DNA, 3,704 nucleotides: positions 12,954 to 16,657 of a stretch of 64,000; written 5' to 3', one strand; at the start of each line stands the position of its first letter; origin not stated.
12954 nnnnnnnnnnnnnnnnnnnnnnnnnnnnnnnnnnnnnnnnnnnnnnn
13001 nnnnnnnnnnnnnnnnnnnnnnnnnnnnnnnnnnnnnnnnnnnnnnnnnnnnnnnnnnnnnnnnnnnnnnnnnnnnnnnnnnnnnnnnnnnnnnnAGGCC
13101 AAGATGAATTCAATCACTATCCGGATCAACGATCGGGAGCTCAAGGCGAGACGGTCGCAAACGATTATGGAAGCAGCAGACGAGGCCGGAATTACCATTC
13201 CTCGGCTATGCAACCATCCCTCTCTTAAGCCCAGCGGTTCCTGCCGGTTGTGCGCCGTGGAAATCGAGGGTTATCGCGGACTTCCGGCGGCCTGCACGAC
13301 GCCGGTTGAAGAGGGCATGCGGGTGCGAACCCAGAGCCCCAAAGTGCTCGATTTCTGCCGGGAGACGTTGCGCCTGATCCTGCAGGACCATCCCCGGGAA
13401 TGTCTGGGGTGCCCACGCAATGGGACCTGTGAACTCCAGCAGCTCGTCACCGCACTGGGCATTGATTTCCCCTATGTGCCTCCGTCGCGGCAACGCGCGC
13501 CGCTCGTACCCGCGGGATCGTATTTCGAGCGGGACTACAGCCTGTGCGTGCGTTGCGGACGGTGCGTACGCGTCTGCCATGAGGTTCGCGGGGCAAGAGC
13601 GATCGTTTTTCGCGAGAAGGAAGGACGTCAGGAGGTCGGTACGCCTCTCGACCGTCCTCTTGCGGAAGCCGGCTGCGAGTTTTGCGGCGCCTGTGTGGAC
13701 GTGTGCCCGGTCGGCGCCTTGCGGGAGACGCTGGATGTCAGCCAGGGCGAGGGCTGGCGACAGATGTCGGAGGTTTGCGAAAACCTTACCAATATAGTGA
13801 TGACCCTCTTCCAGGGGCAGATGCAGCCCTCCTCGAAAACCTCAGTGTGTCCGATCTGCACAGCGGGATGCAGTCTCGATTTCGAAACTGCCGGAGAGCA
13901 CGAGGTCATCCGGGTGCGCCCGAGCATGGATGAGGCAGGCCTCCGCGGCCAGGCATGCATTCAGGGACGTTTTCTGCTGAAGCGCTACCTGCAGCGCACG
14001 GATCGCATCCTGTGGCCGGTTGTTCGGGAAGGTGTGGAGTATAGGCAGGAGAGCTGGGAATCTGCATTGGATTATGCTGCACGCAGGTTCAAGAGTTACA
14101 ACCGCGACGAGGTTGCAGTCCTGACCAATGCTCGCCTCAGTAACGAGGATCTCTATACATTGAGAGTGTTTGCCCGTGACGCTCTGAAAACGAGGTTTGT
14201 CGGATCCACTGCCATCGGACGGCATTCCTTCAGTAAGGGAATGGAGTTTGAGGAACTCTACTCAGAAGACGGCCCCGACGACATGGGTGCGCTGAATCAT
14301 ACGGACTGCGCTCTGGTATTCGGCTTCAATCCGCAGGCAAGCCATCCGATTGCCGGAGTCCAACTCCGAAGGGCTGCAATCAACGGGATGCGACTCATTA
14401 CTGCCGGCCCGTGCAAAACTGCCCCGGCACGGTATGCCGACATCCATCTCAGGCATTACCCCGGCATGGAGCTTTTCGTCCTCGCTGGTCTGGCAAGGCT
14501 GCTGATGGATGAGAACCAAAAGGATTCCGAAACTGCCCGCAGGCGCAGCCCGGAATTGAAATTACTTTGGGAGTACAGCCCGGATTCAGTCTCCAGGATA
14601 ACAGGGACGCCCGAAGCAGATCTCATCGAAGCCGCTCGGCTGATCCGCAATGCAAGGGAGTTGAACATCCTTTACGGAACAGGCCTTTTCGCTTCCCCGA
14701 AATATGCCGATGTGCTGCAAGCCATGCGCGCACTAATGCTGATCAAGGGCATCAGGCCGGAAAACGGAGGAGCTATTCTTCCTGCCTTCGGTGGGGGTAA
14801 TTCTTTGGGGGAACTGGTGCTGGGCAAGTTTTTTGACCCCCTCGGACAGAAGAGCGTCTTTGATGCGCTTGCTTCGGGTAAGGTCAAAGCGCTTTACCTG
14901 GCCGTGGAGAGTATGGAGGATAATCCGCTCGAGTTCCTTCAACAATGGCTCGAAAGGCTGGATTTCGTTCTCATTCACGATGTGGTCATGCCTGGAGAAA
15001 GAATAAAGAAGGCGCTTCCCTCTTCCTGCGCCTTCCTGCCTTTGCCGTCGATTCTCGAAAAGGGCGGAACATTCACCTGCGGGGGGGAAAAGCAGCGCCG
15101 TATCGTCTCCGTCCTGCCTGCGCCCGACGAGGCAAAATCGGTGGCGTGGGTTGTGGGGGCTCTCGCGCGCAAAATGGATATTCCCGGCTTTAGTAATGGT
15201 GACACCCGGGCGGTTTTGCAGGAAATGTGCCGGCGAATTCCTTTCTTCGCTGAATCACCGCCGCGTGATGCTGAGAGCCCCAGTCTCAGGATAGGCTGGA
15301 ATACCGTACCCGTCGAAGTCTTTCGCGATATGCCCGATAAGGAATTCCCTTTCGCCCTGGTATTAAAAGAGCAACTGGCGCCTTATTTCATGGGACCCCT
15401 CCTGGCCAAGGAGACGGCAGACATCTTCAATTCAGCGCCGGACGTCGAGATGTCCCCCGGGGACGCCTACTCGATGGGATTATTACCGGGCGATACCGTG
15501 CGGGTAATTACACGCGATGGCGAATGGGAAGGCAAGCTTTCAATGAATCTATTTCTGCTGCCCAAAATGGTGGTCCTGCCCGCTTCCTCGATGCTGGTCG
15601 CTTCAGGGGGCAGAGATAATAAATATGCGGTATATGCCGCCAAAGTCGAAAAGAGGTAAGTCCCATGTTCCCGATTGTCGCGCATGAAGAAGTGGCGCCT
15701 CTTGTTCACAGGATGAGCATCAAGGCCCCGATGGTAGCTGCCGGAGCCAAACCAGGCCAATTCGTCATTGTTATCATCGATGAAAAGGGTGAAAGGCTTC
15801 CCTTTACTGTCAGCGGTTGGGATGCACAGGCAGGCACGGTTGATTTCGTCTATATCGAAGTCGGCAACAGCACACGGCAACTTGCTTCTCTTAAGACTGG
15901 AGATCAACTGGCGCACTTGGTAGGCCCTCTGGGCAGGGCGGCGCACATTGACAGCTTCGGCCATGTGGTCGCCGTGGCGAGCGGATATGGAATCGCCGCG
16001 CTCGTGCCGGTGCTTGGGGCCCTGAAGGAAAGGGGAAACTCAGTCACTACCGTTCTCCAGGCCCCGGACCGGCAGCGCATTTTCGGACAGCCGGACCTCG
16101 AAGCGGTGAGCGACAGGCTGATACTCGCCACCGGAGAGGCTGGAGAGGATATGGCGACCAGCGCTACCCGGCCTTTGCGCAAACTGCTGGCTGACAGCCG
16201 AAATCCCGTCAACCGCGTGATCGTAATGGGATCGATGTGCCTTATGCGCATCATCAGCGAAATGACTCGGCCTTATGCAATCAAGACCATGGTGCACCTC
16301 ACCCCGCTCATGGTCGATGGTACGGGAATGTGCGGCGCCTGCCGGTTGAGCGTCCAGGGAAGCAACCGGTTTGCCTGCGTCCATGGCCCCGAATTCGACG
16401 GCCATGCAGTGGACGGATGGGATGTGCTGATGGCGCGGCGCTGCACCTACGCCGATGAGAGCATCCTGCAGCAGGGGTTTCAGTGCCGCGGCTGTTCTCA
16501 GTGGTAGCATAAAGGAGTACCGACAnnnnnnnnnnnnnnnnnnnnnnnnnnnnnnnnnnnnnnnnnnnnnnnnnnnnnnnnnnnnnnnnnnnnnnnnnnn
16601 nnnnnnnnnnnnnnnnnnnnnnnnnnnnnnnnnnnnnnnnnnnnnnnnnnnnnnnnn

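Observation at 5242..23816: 18.6-kb co-directional Hdr/MvhD/Nfn redox supercluster with an unusual subunit inventory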

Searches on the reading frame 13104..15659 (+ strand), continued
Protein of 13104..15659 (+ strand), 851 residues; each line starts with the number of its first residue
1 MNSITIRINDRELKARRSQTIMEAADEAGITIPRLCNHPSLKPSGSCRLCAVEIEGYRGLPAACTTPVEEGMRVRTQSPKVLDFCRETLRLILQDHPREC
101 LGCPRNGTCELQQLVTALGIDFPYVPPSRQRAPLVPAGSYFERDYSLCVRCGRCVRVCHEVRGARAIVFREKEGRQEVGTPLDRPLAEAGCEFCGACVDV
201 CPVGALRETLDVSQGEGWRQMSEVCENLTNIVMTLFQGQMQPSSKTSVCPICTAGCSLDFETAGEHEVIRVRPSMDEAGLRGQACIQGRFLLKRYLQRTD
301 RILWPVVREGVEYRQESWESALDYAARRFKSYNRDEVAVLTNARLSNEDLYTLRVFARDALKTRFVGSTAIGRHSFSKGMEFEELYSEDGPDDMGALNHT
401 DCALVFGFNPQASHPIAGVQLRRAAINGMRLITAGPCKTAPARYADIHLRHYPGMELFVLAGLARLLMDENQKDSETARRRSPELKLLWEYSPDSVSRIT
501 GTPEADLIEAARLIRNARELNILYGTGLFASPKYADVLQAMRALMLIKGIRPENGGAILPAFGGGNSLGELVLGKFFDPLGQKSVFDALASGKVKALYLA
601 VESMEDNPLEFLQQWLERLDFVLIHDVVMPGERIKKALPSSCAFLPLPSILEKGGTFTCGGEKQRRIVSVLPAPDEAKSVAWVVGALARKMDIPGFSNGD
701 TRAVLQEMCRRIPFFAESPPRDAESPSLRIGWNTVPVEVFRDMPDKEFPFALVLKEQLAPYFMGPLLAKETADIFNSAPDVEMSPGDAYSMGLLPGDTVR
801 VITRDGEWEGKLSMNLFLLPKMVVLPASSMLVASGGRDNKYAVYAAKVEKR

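Call 72: find_homologous_proteins(query=window:13104-15659:+, max_evalue=1e-30)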
Query window:13104-15659:+ (851 aa): 1971 proteins with E <= 1e-30 among 8000 candidates; the best 120 are listed.
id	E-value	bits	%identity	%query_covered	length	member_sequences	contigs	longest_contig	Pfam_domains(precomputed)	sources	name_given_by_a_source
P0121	0.0e+0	1964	100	100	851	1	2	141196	PF14697.12,PF13510.12,PF10588.15,PF00384.28,PF00111.33,PF00037.33,PF12838.13,PF22117.3,PF13187.12,PF04879.22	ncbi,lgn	-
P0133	0.0e+0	1257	66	100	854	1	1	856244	PF13510.12,PF10588.15,PF00384.28,PF00037.33,PF01568.28,PF12838.13,PF22117.3,PF13187.12,PF04879.22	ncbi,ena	-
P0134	0.0e+0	1146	60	100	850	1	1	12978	PF14697.12,PF13510.12,PF10588.15,PF00384.28,PF12837.13,PF00037.33,PF12838.13,PF22117.3,PF04879.22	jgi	jgi:predicted molibdopterin-dependent oxidoreductase YjgC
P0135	0.0e+0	1137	60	100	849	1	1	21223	PF14697.12,PF13510.12,PF10588.15,PF00384.28,PF00037.33,PF12838.13,PF22117.3,PF13187.12,PF04879.22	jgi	jgi:predicted molibdopterin-dependent oxidoreductase YjgC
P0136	0.0e+0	1130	62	100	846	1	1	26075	PF14697.12,PF13510.12,PF10588.15,PF00384.28,PF00111.33,PF00037.33,PF01568.28,PF12838.13,PF22117.3,PF13187.12,PF04879.22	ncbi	-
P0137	1.1e-264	899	49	100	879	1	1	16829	PF14697.12,PF13510.12,PF10588.15,PF00384.28,PF00111.33,PF00037.33,PF12838.13,PF22117.3,PF13237.12,PF04879.22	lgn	-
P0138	9.8e-263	892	48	100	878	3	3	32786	PF13510.12,PF10588.15,PF00384.28,PF00111.33,PF00037.33,PF12838.13,PF22117.3,PF13187.12,PF04879.22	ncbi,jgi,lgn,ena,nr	ncbi:MAG TPA: molybdopterin-dependent oxidoreductase [Deltaproteobacteria bacterium]|nr:molybdopteri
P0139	1.0e-255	869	48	100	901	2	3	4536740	PF13510.12,PF10588.15,PF00384.28,PF00111.33,PF00037.33,PF12838.13,PF22117.3,PF13187.12,PF04879.22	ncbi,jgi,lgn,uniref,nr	ncbi:molybdopterin-dependent oxidoreductase [Desulforhabdus amnigena]|jgi:predicted molibdopterin-de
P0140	5.2e-253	860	48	100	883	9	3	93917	PF14697.12,PF13510.12,PF10588.15,PF00384.28,PF12837.13,PF00037.33,PF12838.13,PF22117.3,PF13237.12,PF13187.12,PF04879.22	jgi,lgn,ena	-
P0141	1.5e-248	845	47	100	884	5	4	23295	PF13510.12,PF10588.15,PF00384.28,PF00111.33,PF00037.33,PF12838.13,PF22117.3,PF13187.12,PF04879.22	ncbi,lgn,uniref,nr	ncbi:molybdopterin-dependent oxidoreductase [Desulforhabdus sp. TSK]|uniref:molybdopterin-dependent 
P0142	6.9e-248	843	47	100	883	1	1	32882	PF14697.12,PF13510.12,PF10588.15,PF00384.28,PF00111.33,PF00037.33,PF12838.13,PF22117.3,PF13187.12,PF04879.22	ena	-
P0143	4.5e-246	837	47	100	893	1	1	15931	PF13510.12,PF10588.15,PF00384.28,PF00037.33,PF13484.12,PF01568.28,PF12838.13,PF22117.3,PF13187.12,PF04879.22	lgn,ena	-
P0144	3.3e-244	831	47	100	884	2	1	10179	PF14697.12,PF13510.12,PF10588.15,PF00384.28,PF00111.33,PF00037.33,PF13484.12,PF12838.13,PF22117.3,PF13187.12,PF04879.22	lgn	-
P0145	1.7e-242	825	47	97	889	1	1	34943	PF14697.12,PF13510.12,PF10588.15,PF00384.28,PF00037.33,PF12838.13,PF22117.3,PF13187.12,PF04879.22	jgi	jgi:predicted molibdopterin-dependent oxidoreductase YjgC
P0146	2.7e-242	825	48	97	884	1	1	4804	PF14697.12,PF13510.12,PF10588.15,PF00384.28,PF00037.33,PF12838.13,PF22117.3,PF13237.12,PF13187.12,PF04879.22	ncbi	-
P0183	5.5e-218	744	44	100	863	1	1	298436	PF13510.12,PF10588.15,PF00384.28,PF00111.33,PF00037.33,PF12838.13,PF22117.3,PF13187.12,PF04879.22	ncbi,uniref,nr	ncbi:formate dehydrogenase alpha subunit [Desulfacinum hydrothermale DSM 13146]|uniref:Formate dehyd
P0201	3.6e-209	715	42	100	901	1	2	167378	PF13510.12,PF10588.15,PF00384.28,PF00037.33,PF12838.13,PF22117.3,PF13187.12,PF04879.22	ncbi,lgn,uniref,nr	ncbi:molybdopterin-dependent oxidoreductase [Desulfoferrobacter suflitae]|uniref:molybdopterin-depen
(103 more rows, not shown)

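Call 74: find_encoding_contigs(protein=P0183, flank=10000, max_places=1)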
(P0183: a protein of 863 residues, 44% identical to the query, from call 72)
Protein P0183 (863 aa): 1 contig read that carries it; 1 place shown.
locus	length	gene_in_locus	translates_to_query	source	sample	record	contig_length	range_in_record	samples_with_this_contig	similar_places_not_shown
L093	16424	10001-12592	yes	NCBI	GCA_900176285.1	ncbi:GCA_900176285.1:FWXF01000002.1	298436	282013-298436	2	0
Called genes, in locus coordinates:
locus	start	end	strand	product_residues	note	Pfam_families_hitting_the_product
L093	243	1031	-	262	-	PF09339:HTH_IclR, PF01614:IclR_C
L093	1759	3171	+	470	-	PF13462:Thioredoxin_4, PF01323:DSBA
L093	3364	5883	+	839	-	PF07517:SecA_DEAD, PF00270:DEAD (weak), PF01043:SecA_PP_bind, PF21090:P-loop_SecA, PF07516:SecA_SW, PF02810:SEC-C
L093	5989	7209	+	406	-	PF01960:ArgJ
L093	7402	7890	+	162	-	-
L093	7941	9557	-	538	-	PF00343:Phosphorylase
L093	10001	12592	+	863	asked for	PF00111:Fer2 (weak), PF13510:Fer2_4, PF10588:NADH-G_4Fe-4S_3, PF12838:Fer4_7, PF13187:Fer4_9 (weak), PF22117:Fer4_Nqo3 (weak), PF04879:Molybdop_Fe4S4, PF00384:Molybdopterin, +1 more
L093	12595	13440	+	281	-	PF10418:DHODB_Fe-S_bind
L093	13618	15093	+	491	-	PF14691:Fer4_20, PF13738:Pyr_redox_3 (faint), PF07992:Pyr_redox_2, PF13450:NAD_binding_8 (weak), PF00070:Pyr_redox (weak)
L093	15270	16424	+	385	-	?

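Call 75: find_encoding_contigs(protein=P0201, flank=10000, max_places=1)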
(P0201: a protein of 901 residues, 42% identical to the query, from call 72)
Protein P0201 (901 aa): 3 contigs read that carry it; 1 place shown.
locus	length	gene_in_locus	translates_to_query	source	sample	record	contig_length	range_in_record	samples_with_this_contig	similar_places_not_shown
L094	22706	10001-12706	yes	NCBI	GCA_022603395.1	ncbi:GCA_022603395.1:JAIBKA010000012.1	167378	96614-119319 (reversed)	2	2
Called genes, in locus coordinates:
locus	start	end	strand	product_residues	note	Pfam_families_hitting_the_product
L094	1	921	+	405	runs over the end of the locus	PF25917:BSH_RND, PF25973:BSH_CzcB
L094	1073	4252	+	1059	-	PF00873:ACR_tran, PF02355:SecD_SecF_C (weak)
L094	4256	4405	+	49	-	-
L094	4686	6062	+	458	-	PF02754:CCG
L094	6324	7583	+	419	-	PF01590:GAF, PF13185:GAF_2, PF13492:GAF_3, PF02518:HATPase_c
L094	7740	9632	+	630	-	PF13188:PAS_8 (faint), PF08448:PAS_4, PF08447:PAS_3 (faint), PF00989:PAS, PF08448:PAS_4, PF13426:PAS_9, PF02518:HATPase_c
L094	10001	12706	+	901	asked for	PF13510:Fer2_4, PF10588:NADH-G_4Fe-4S_3, PF00037:Fer4 (faint), PF22117:Fer4_Nqo3, PF12838:Fer4_7, PF13187:Fer4_9 (weak), PF04879:Molybdop_Fe4S4, PF00384:Molybdopterin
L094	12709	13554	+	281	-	PF10418:DHODB_Fe-S_bind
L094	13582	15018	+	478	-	PF14691:Fer4_20, PF00070:Pyr_redox (faint), PF01262:AlaDh_PNT_C (faint), PF13738:Pyr_redox_3 (faint), PF01266:DAO (faint), PF07992:Pyr_redox_2, PF13450:NAD_binding_8 (weak)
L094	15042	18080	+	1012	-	PF07992:Pyr_redox_2, PF12831:FAD_oxidored (weak), PF00037:Fer4 (weak), PF00070:Pyr_redox (weak), PF00890:FAD_binding_2 (weak), PF01266:DAO (weak), PF07992:Pyr_redox_2, PF13450:NAD_binding_8, +11 more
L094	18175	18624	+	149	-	PF02662:FlpD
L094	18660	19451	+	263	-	PF13183:Fer4_8 (faint)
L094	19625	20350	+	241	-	PF00005:ABC_tran, PF13304:AAA_21 (faint)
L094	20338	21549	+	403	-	PF01458:SUFBD_core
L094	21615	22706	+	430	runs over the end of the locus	PF03313:SDH_alpha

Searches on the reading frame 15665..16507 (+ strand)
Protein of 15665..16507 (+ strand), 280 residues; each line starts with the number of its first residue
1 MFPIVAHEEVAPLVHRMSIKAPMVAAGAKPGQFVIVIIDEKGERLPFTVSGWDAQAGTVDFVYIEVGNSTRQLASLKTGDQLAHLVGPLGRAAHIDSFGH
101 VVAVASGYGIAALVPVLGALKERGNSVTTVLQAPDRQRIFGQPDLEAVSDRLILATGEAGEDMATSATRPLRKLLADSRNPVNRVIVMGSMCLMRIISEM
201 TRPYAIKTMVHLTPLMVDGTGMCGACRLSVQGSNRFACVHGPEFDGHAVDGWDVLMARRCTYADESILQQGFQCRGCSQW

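Call 4: search_protein_families(library=pfam, proteins=[window:15665-16507:+], max_evalue=0.001)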
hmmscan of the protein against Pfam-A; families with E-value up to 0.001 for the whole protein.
window:15665-16507:+ (280 aa): 2 families
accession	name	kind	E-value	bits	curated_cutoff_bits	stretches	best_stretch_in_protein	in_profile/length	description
PF10418.14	DHODB_Fe-S_bind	-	2.2e-12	46.9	23.9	1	215-250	3-41/41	Iron-sulfur cluster binding domain of dihydroorotate dehydrogenase B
PF06003.18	SMN_Tudor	-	0.00074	20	22.7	0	36-77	11-53/58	Survival motor neuron protein (SMN), Tudor domain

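Call 6: search_protein_families(library=ncbifam, proteins=[window:15665-16507:+], max_evalue=0.00001)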
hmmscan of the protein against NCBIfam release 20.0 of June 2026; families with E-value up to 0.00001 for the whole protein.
window:15665-16507:+ (280 aa): 13 families
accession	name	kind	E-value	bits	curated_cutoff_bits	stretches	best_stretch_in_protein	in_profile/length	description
NF004862.0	PRK06222.1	subfamily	2e-95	319.5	220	1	1-269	1-267/281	sulfide/dihydroorotate dehydrogenase-like FAD/NAD-binding protein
NF009414.0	PRK12778.1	equivalog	5.5e-80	269.6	1103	1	1-265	1-263/752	bifunctional dihydroorotate dehydrogenase B NAD binding subunit/NADPH-dependent glutamate synthase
NF009413.0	PRK12775.1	equivalog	4.3e-61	206.9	1895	1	1-261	1-259/1006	putative trifunctional 2-polyprenylphenol hydroxylase/glutamate synthase subunit beta/ferritin domain-containing protein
NF009415.0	PRK12779.1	equivalog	3.1e-49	167.7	1519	1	4-260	653-928/944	putative bifunctional glutamate synthase subunit beta/2-polyprenylphenol hydroxylase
NF000796.0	PRK00054.1-1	equivalog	2.9e-24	85.7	224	1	10-249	14-235/254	dihydroorotate dehydrogenase electron transfer subunit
NF000798.0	PRK00054.1-3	equivalog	8.1e-22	78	219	1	7-249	13-242/244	dihydroorotate dehydrogenase electron transfer subunit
NF000797.0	PRK00054.1-2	equivalog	9.3e-16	57.9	270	1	4-245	19-261/267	dihydroorotate dehydrogenase electron transfer subunit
NF000799.0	PRK00054.1-4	equivalog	6.7e-15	54.9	314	1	4-245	9-252/258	dihydroorotate dehydrogenase electron transfer subunit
TIGR02911.1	sulfite_red_B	equivalog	1.1e-11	44.3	288.6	1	26-245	29-252/261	anaerobic sulfite reductase subunit AsrB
NF004470.0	PRK05802.1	equivalog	1.2e-11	44.2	313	1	14-234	82-309/330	sulfide/dihydroorotate dehydrogenase-like FAD/NAD-binding protein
NF006220.0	PRK08345.1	subfamily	2.1e-10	40.3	395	1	29-117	44-132/294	cytochrome-c3 hydrogenase subunit gamma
NF040835.1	sulfhyd_HydG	equivalog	1.2e-08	34.6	650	1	28-245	50-280/292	NADPH-dependent hydrogenase/sulfhydrogenase 1 subunit gamma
NF040830.1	sulfhyd_ShyC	equivalog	1.4e-06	27.7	600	0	29-118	40-128/288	NAD(P)-dependent hydrogenase/sulfhydrogenase 2 subunit gamma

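Call 78: search_solved_structures(query=window:15665-16507:+, max_evalue=1e-20, show_alignments=1)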
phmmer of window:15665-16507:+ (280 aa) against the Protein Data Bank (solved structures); distinct sequences matched with E-value up to 1e-20: 3.
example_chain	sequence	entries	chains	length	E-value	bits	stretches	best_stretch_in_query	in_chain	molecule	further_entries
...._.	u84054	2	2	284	5.3e-71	242.5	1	1-264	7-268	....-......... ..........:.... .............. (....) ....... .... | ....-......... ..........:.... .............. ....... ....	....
4ylf_A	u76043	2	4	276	1.9e-53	185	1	5-266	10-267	Dihydroorotate dehydrogenase B (NAD(+)), electron transfer subunit homolog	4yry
5vj7_B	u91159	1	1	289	1.3e-41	146.2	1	1-264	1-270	Ferredoxin-NADP(+) reductase subunit alpha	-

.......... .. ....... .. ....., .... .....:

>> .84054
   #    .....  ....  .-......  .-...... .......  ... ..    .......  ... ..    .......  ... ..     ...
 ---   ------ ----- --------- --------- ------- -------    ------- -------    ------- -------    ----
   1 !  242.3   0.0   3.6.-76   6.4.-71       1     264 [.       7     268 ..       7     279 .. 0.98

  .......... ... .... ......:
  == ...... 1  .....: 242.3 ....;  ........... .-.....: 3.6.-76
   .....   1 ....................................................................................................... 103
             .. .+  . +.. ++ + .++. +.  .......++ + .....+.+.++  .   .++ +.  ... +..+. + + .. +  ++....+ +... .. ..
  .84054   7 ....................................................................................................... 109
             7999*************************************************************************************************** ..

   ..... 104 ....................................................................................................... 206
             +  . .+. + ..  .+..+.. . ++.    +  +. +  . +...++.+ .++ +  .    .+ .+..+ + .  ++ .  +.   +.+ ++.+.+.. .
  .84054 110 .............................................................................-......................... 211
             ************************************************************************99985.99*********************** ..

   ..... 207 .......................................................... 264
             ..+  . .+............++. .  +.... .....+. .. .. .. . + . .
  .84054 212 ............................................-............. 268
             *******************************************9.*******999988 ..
